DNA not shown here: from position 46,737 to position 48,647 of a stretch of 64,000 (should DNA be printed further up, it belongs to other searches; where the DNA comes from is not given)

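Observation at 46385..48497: Bacterial Elp3 (radical-SAM + GNAT) with a tightly coupled acidic partner ORF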

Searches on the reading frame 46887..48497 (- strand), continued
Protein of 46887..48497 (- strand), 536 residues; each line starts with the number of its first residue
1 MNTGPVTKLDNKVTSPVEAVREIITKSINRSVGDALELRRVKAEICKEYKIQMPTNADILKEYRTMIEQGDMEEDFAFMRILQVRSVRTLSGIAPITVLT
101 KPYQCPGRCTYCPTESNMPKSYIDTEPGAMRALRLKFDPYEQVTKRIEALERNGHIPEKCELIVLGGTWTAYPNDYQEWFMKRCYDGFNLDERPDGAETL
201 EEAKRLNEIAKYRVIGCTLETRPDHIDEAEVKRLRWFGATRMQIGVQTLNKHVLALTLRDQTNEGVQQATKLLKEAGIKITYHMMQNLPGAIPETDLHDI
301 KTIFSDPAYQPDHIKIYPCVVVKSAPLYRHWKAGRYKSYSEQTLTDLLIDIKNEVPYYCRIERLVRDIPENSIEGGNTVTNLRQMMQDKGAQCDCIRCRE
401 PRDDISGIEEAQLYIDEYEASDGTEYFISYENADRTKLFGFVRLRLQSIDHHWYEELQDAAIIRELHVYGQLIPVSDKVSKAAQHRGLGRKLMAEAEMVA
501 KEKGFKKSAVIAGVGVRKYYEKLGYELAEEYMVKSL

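Call 15: find_encoding_contigs(protein=P0012, flank=5000, max_places=2)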
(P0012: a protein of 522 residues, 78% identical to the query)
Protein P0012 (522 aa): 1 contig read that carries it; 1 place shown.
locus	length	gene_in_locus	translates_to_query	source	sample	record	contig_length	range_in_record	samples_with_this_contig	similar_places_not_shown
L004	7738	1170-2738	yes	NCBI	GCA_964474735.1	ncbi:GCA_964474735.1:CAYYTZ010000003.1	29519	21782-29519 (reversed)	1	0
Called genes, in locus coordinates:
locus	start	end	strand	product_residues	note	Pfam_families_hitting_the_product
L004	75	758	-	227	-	PF01209:Ubie_methyltran, PF13489:Methyltransf_23, PF07021:MetW (weak), PF13847:Methyltransf_31, PF08241:Methyltransf_11, PF08242:Methyltransf_12, PF13649:Methyltransf_25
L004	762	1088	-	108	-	-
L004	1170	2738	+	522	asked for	PF04055:Radical_SAM, PF16199:Radical_SAM_C, PF00583:Acetyltransf_1 (weak)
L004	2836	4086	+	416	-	PF00464:SHMT, PF00155:Aminotran_1_2, PF01212:Beta_elim_lyase (faint)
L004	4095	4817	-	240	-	-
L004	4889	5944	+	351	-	PF01926:MMR_HSR1, PF02421:FeoB_N (weak), PF06071:YchF-GTPase_C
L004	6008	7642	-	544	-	-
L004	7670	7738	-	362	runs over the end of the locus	PF01555:N6_N4_Mtase (faint), PF01170:UPF0020, PF13847:Methyltransf_31, PF08241:Methyltransf_11 (weak), PF13649:Methyltransf_25 (weak)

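Call 16: find_related_loci(query=window:46887-48497:-, collection=genome_contigs, flank=5000)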
Query window:46887-48497:- (536 aa) in genome_contigs; peptide patterns used: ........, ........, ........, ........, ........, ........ (x = any residue, [..] = any of these).
65 stretches matched a pattern; 41 encode a relative of the query (tblastn E <= 1e-3); 40 distinct loci.
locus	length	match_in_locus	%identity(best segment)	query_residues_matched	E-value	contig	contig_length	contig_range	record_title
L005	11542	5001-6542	80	18-536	0e+0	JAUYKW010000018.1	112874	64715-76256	MAG: bacterium isolate C24_metabat.bin.218 C24_k141_237575, whole genome shotgun sequence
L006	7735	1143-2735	77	9-536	0e+0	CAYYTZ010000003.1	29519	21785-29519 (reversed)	MAG TPA_asm: uncultured Gammaproteobacteria bacterium isolate SRP011637_co1_72 genome assembly, contig: NODE_369_length_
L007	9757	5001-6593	76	11-536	0e+0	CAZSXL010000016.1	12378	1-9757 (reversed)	MAG TPA_asm: uncultured Gammaproteobacteria bacterium isolate SRP302447_co1_140 genome assembly, contig: NODE_13677_leng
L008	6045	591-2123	76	18-536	0e+0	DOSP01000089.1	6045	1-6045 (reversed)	MAG TPA_asm: Candidatus Kerfeldbacteria bacterium isolate UBA9570 contig_2800, whole genome shotgun sequence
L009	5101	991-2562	74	18-536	0e+0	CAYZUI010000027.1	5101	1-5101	MAG TPA_asm: uncultured Gammaproteobacteria bacterium isolate binchicken_co169_102 genome assembly, contig: k99_501719,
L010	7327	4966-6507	74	20-536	0e+0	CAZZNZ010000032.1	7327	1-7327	MAG TPA_asm: uncultured Gammaproteobacteria bacterium isolate SRP192515_co1_29 genome assembly, contig: NODE_10521_lengt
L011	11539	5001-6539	68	19-536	0e+0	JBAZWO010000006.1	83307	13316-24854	MAG: Patescibacteria group bacterium isolate SO_2017_GW1_34 NODE_1774_length_83307_cov_6.331546_OW334_2017, whole genome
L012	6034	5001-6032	81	18-361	0e+0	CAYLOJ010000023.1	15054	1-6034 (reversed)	MAG TPA_asm: uncultured Gammaproteobacteria bacterium isolate SRP278252_co2_2 genome assembly, contig: NODE_8208_length_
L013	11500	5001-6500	53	28-534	3e-172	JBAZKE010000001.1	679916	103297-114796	MAG: Patescibacteria group bacterium isolate SO_2017_LW4_136 scaffold_25_c1_LW137-91_2017, whole genome shotgun sequence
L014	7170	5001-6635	44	15-536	2e-150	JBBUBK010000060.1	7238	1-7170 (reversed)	MAG: Patescibacteria group bacterium isolate H52-bin026_1 H52_bin026_1_000000000060, whole genome shotgun sequence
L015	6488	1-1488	47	70-536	4e-147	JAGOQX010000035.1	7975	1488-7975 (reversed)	Patescibacteria group bacterium isolate Gw_Eff_bin_226 Gw_Eff_26046_length_7975_cov_5.613532, whole genome shotgun seque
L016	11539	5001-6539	46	57-536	1e-146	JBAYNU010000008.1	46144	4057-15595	MAG: Candidatus Magasanikiibacteriota bacterium isolate SO_2016_LW1_72 scaffold00530_LW64-88_2016, whole genome shotgun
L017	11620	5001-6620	42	37-536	5e-143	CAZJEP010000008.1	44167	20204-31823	MAG TPA_asm: uncultured Gammaproteobacteria bacterium isolate SRP278252_co1_838 genome assembly, contig: NODE_1149_lengt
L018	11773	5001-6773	41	14-536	2e-141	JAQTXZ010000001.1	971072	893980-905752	MAG: Patescibacteria group bacterium isolate STC_25 NODE_5_length_971072_cov_6.872489_Sandtown_C, whole genome shotgun s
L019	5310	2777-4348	44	44-536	4e-143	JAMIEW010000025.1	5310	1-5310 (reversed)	MAG: bacterium isolate UR_AS_metabat.104 k201_479972, whole genome shotgun sequence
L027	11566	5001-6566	74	18-534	0e+0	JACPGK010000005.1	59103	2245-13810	MAG: Candidatus Kerfeldbacteria bacterium isolate NC_groundwater_385_Ag_B-0.1um_43_29 GD18-4_B1_scaffold_351509, whole g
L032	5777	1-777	71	277-536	2e-124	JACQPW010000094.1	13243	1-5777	MAG: Candidatus Kerfeldbacteria bacterium isolate NC_groundwater_1317_Ag_S-0.2um_47_26 S_p2_S4_coassembly_k141_3949162,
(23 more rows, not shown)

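Call 27: find_related_loci(query=window:46887-48497:-, collection=metagenome_contigs, flank=5000)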
Query window:46887-48497:- (536 aa) in metagenome_contigs; peptide patterns used: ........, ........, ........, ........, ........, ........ (x = any residue, [..] = any of these).
66 stretches matched a pattern; 54 encode a relative of the query (tblastn E <= 1e-3); 54 distinct loci.
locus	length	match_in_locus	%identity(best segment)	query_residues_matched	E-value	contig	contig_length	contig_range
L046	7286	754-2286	76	18-536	0e+0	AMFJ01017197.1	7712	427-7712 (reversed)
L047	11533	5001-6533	72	18-536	0e+0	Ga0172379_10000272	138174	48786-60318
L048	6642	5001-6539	68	19-536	0e+0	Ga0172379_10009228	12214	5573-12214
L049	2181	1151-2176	80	17-358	0e+0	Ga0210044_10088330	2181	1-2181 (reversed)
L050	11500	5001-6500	53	28-534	3e-172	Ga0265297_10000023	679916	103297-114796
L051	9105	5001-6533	48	22-536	2e-167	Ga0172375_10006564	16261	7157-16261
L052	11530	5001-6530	47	22-536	2e-157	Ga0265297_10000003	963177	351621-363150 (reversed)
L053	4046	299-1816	46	53-536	3e-154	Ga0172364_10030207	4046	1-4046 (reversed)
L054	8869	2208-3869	44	51-536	9e-149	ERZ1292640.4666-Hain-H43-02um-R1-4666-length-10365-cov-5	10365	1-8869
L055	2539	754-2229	46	52-536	3e-157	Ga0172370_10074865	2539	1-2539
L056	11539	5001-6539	46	57-536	1e-146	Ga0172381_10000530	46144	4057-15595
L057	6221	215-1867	43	57-536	2e-146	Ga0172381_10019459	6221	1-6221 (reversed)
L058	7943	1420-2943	45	52-536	4e-144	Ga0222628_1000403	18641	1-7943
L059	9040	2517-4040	45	52-536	4e-144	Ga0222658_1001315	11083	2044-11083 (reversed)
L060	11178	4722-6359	42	31-536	4e-143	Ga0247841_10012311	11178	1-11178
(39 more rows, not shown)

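Call 28: find_encoding_contigs(protein=P0005, flank=5000, max_places=1)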
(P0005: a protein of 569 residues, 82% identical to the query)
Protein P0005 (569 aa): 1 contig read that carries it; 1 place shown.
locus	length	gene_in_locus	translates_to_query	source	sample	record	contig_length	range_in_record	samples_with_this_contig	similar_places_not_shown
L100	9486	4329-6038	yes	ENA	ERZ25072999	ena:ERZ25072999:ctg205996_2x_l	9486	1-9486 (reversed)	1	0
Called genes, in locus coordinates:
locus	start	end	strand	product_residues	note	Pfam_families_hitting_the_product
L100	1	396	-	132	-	?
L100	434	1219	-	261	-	PF01209:Ubie_methyltran (weak), PF13489:Methyltransf_23, PF08241:Methyltransf_11, PF08242:Methyltransf_12, PF13649:Methyltransf_25, PF13847:Methyltransf_31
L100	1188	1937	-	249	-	PF01978:TrmB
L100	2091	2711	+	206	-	PF03239:FTR1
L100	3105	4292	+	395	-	-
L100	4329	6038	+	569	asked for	PF04055:Radical_SAM, PF16199:Radical_SAM_C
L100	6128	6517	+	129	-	-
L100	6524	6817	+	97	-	-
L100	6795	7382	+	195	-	PF07728:AAA_5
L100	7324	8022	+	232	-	-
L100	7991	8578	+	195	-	-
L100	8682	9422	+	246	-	-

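Call 29: find_encoding_contigs(protein=P0013, flank=5000, max_places=1)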
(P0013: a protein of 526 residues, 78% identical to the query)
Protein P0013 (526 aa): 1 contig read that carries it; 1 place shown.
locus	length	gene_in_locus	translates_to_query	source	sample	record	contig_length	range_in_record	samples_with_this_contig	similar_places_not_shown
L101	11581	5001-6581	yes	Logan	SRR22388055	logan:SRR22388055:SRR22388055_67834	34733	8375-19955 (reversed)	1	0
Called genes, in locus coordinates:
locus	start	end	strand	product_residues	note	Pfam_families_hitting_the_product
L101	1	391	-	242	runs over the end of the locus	PF01177:Asp_Glu_race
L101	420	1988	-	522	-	PF01676:Metalloenzyme, PF06415:iPGM_N, PF00884:Sulfatase (faint), PF01663:Phosphodiest (weak)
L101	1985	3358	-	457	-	PF02878:PGM_PMM_I, PF02879:PGM_PMM_II, PF02880:PGM_PMM_III, PF00408:PGM_PMM_IV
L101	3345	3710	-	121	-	-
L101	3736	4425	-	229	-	PF01209:Ubie_methyltran, PF05148:Methyltransf_8 (weak), PF13489:Methyltransf_23, PF13847:Methyltransf_31, PF08241:Methyltransf_11, PF08242:Methyltransf_12, PF13649:Methyltransf_25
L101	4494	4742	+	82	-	-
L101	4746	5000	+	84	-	-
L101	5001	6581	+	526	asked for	PF04055:Radical_SAM, PF16199:Radical_SAM_C, PF00583:Acetyltransf_1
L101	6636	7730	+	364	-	-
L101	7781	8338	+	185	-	-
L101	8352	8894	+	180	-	-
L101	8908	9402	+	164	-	-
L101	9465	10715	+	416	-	PF00464:SHMT, PF00155:Aminotran_1_2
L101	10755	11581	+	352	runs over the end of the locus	PF01926:MMR_HSR1, PF02421:FeoB_N (weak), PF06071:YchF-GTPase_C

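Call 30: find_encoding_contigs(protein=P0014, flank=5000, max_places=1)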
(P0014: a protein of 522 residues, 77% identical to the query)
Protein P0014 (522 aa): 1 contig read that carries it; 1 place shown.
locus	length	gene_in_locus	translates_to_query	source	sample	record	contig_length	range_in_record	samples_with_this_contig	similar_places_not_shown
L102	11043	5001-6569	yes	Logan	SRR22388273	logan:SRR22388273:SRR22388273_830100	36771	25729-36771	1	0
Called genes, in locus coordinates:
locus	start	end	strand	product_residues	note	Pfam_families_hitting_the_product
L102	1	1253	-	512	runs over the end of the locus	PF01676:Metalloenzyme, PF06415:iPGM_N, PF01663:Phosphodiest (weak)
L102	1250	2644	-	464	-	PF02878:PGM_PMM_I, PF02879:PGM_PMM_II, PF02880:PGM_PMM_III, PF00408:PGM_PMM_IV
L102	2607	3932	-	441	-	PF04519:Bactofilin (faint), PF26514:DUF8173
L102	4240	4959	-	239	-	PF01209:Ubie_methyltran, PF13489:Methyltransf_23, PF07021:MetW (weak), PF13847:Methyltransf_31, PF08241:Methyltransf_11, PF08242:Methyltransf_12, PF13649:Methyltransf_25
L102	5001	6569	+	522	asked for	PF04055:Radical_SAM, PF16199:Radical_SAM_C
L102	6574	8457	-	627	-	-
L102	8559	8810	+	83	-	PF02604:PhdYeFM_antitox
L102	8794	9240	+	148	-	PF01850:PIN (weak)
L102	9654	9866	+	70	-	-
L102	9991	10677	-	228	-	-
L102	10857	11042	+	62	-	?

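Call 31: find_encoding_contigs(protein=P0017, flank=5000, max_places=1)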
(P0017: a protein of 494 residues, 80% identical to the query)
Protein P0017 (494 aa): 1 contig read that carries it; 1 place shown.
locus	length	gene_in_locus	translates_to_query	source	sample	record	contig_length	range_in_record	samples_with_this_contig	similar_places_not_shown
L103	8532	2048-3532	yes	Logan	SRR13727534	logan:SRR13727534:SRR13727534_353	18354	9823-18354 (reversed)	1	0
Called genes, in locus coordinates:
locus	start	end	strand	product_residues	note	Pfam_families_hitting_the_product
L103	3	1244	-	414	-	?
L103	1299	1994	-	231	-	PF01209:Ubie_methyltran, PF13489:Methyltransf_23, PF07021:MetW (weak), PF13847:Methyltransf_31, PF08241:Methyltransf_11, PF08242:Methyltransf_12, PF13649:Methyltransf_25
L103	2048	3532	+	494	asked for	PF04055:Radical_SAM, PF16199:Radical_SAM_C, PF00583:Acetyltransf_1 (weak)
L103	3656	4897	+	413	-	PF00464:SHMT, PF00155:Aminotran_1_2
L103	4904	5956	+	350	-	PF01926:MMR_HSR1, PF02421:FeoB_N, PF06071:YchF-GTPase_C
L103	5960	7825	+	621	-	-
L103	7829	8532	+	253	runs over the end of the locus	PF00535:Glycos_transf_2, PF10111:Glyco_tranf_2_2, PF13641:Glyco_tranf_2_3 (weak)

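Call 41: search_solved_structures(query=window:46887-48497:-, max_evalue=1e-10, show_alignments=1)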
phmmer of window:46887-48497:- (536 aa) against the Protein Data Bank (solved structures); distinct sequences matched with E-value up to 1e-10: 9.
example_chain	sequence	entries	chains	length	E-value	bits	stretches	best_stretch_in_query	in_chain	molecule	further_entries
6ia8_A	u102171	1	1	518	1.9e-112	379.8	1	35-535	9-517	Histone acetyltransferase, ELP3 family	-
6iaz_A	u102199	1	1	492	5.8e-111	374.9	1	70-535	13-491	Histone acetyltransferase, ELP3 family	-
6iad_A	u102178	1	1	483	1.2e-110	373.8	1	73-535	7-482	Histone acetyltransferase, ELP3 family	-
5l7j_A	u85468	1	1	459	4.1e-110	372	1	87-535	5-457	ELP3 family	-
6ia6_A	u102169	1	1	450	6.5e-100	338.4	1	87-535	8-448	ELP3 family, ELP3 family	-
5l7l_A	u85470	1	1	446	1.8e-99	337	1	87-535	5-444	ELP3 family, ELP3 family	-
8ptx_C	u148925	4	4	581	6.5e-96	325.2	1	35-536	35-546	Elongator complex protein 3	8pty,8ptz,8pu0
8avg_C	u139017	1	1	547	8.9e-94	318.1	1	82-536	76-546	Elongator complex protein 3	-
6qk7_C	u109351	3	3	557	5.9e-93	315.4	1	36-534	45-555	Elongator complex protein 3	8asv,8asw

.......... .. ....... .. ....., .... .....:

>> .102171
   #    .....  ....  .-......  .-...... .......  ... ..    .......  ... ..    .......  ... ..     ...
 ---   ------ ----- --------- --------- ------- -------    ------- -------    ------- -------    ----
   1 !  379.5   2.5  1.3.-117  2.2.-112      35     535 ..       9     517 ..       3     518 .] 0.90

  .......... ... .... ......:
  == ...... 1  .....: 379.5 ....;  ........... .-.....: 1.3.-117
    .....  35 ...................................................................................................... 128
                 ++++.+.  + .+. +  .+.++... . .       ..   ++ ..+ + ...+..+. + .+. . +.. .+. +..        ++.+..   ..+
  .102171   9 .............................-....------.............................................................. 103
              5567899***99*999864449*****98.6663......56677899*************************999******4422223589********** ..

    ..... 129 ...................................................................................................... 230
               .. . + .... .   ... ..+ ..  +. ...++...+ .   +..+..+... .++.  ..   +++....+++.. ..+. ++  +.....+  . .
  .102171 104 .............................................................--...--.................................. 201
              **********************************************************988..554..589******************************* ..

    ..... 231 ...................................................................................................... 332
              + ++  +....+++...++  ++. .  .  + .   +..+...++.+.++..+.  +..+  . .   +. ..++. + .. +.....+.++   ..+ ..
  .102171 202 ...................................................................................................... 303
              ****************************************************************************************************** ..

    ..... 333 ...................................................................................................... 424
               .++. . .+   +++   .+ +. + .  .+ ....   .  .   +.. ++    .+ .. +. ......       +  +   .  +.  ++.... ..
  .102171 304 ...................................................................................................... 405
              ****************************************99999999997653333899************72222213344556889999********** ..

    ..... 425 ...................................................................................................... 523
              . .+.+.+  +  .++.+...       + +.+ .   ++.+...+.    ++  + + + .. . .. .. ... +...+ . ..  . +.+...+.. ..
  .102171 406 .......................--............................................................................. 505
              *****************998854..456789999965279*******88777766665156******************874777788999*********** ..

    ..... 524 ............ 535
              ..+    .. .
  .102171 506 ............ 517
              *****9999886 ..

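Call 57: search_protein_families(library=pfam, proteins=[L002:6608-7810:+, L007:6615-7607:+, L101:6636-7727:+, L032:790-1680:+, L010:6515-7243:-, L102:6577-8457:-, L011:6650-7465:+, L001:7941-8513:-, L001:8747-9940:+], max_evalue=0.01)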
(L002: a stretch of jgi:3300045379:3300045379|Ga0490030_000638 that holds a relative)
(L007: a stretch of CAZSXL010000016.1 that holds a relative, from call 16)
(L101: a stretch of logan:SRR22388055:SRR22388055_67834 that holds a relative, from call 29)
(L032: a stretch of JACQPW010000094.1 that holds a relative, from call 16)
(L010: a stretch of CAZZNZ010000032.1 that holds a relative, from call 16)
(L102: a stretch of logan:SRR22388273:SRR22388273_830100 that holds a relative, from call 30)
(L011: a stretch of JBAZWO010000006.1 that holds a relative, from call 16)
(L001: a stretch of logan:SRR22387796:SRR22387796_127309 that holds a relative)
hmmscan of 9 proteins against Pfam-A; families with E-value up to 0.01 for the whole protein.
L002:6608-7810:+ (401 aa): 1 family
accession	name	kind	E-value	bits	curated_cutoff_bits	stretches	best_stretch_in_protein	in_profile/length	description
PF00041.27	fn3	-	8.7e-05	23.1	25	1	39-116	10-83/84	Fibronectin type III domain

L007:6615-7607:+ (331 aa): 3 families
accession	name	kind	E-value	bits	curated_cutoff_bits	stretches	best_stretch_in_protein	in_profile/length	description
PF13088.12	BNR_2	-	8.8e-06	25.7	31.4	1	92-248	39-207/277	BNR repeat-like domain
PF15892.11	BNR_4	-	0.0041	17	27.3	1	94-272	93-257/272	BNR repeat-containing family member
PF24793.1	GINT1_N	-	0.0046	16.4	27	0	101-144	65-108/304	Glucosamine inositolphosphorylceramide transferase 1, N-terminal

L101:6636-7727:+ (364 aa): 0 families

L032:790-1680:+ (297 aa): 2 families
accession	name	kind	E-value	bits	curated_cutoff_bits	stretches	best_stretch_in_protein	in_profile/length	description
PF13489.12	Methyltransf_23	-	7.6e-05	22.9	27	1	142-260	21-120/164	Methyltransferase domain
PF13847.12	Methyltransf_31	-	0.00066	19.8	27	0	144-175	4-38/145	Methyltransferase domain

L010:6515-7243:- (243 aa): 0 families

L102:6577-8457:- (627 aa): 0 families

L011:6650-7465:+ (272 aa): 1 family
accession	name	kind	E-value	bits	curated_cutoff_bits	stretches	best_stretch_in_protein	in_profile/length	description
PF04383.19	KilA-N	-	4e-23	81.7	23.8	1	14-137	10-105/107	KilA-N domain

L001:7941-8513:- (191 aa): 0 families

L001:8747-9940:+ (398 aa): 3 families
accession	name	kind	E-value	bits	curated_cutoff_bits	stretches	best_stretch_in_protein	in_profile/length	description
PF00491.26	Arginase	-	1.5e-08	34.9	22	1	98-266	48-214/280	Arginase family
PF18290.7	Nudix_hydro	-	0.0046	17.4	26.5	0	228-265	14-52/80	Nudix hydrolase domain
PF05600.17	CDK5RAP3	-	0.0087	15.4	22.6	0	5-113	290-391/502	CDK5 regulatory subunit-associated protein 3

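Call 93: find_encoding_contigs(protein=P0002, flank=1000, max_places=2)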
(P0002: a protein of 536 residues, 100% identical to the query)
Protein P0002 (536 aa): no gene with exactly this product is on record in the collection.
